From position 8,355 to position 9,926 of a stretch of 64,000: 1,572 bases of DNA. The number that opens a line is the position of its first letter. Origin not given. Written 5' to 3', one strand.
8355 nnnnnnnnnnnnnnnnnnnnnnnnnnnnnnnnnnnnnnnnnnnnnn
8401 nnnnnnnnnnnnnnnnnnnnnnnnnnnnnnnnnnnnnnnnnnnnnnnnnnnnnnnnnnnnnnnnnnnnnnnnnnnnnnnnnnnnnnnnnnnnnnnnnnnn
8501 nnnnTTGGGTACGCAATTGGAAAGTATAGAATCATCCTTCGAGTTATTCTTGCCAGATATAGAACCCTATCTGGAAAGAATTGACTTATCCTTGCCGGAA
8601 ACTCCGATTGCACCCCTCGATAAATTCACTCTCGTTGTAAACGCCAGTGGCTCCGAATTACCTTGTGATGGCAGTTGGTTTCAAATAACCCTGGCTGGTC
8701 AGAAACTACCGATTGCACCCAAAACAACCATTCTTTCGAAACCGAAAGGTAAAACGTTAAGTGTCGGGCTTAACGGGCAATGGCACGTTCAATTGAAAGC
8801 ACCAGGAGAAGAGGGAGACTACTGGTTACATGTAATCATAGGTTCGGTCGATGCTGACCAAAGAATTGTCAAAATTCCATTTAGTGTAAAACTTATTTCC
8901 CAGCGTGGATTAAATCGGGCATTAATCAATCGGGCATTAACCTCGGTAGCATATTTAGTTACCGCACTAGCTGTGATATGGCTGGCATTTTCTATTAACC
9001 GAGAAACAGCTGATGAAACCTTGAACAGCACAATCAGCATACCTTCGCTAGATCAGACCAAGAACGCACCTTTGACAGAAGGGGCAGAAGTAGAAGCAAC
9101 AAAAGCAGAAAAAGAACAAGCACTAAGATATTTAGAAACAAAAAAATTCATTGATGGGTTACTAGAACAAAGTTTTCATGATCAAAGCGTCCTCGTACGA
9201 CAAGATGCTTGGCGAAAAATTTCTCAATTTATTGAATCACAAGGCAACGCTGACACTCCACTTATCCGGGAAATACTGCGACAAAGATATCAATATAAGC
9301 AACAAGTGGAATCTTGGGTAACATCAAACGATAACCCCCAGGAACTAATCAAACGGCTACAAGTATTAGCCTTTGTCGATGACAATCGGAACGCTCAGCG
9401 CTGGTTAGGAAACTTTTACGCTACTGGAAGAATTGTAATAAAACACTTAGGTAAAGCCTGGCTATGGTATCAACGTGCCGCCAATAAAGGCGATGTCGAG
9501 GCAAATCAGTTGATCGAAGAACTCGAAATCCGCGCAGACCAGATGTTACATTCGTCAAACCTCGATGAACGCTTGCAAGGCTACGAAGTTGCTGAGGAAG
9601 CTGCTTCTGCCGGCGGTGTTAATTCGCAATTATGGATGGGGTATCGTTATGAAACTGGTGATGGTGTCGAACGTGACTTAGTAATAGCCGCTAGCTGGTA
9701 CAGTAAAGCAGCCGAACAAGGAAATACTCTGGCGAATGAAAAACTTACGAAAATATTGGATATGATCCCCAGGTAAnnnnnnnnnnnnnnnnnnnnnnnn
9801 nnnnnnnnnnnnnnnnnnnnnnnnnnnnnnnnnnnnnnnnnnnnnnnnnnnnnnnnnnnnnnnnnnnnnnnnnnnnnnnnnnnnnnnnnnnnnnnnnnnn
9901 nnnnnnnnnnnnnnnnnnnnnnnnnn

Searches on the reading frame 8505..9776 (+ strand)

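Call 53: search_protein_families(library=pfam, proteins=[window:8505-9776:+], max_evalue=0.00001)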
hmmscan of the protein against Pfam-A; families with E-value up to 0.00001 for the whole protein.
window:8505-9776:+ (423 aa): 1 family
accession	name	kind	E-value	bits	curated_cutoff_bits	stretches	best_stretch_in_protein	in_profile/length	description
PF08238.18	Sel1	-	1.5e-14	54.3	30.7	1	374-407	3-36/36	Sel1 repeat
